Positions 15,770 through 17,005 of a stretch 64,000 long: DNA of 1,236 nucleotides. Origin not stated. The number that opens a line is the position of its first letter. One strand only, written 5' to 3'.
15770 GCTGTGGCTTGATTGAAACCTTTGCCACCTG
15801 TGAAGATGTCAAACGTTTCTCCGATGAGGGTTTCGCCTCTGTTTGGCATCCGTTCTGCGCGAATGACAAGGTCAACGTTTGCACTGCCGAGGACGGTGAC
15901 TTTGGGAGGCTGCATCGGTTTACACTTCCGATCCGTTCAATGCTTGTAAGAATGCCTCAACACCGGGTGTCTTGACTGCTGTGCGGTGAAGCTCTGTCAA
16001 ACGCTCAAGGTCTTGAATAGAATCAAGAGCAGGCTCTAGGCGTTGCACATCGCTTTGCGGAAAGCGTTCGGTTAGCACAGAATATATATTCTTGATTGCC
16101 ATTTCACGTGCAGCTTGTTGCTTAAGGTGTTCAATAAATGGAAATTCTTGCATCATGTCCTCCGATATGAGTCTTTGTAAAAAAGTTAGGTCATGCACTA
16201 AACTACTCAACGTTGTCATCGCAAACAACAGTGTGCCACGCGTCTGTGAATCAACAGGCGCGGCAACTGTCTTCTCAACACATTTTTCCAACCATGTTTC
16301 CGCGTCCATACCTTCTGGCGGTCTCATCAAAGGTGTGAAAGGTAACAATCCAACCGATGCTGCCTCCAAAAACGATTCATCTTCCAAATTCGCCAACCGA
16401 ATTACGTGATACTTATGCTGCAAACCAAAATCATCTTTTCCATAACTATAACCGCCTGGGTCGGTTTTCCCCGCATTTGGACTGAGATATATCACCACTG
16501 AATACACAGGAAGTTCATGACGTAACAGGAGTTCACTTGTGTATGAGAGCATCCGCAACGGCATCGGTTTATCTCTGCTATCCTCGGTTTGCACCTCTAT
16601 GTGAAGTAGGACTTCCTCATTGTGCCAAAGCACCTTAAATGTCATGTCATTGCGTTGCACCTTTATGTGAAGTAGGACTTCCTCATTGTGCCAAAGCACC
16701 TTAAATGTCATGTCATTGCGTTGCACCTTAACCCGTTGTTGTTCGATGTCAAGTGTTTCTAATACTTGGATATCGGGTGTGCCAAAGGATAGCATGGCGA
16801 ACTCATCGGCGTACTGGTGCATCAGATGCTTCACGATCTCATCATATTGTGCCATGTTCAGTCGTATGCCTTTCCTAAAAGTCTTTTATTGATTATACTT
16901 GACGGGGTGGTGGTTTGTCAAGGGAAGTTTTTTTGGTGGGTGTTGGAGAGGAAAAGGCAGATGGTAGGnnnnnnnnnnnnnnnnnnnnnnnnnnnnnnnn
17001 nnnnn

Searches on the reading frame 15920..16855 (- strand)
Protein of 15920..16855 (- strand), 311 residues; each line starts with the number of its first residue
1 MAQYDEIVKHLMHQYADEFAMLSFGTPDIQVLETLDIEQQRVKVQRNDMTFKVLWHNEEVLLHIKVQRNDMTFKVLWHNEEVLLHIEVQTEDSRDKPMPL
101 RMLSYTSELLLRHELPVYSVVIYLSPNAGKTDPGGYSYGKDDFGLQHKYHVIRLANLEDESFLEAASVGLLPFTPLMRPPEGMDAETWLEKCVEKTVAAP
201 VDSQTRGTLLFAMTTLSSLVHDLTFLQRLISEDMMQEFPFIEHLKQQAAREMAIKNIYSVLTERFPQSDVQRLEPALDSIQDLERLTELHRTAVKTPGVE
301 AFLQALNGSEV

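Call 3: search_protein_families(library=pfam, proteins=[window:15920-16855:-], max_evalue=0.01)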
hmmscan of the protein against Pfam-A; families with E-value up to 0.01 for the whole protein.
window:15920-16855:- (311 aa): 0 families

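Call 4: search_protein_families(library=padloc, proteins=[window:15920-16855:-], max_evalue=0.01)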
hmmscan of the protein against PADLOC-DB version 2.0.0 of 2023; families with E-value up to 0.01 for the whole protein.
window:15920-16855:- (311 aa): 0 families

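Call 5: search_protein_families(library=ncbifam, proteins=[window:15920-16855:-], max_evalue=0.01)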
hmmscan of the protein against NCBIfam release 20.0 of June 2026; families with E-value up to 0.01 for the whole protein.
window:15920-16855:- (311 aa): 0 families

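Call 27: search_protein_families(library=phrogs, proteins=[window:15920-16855:-], max_evalue=0.1)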
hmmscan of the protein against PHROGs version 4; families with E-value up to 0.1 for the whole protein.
window:15920-16855:- (311 aa): 0 families
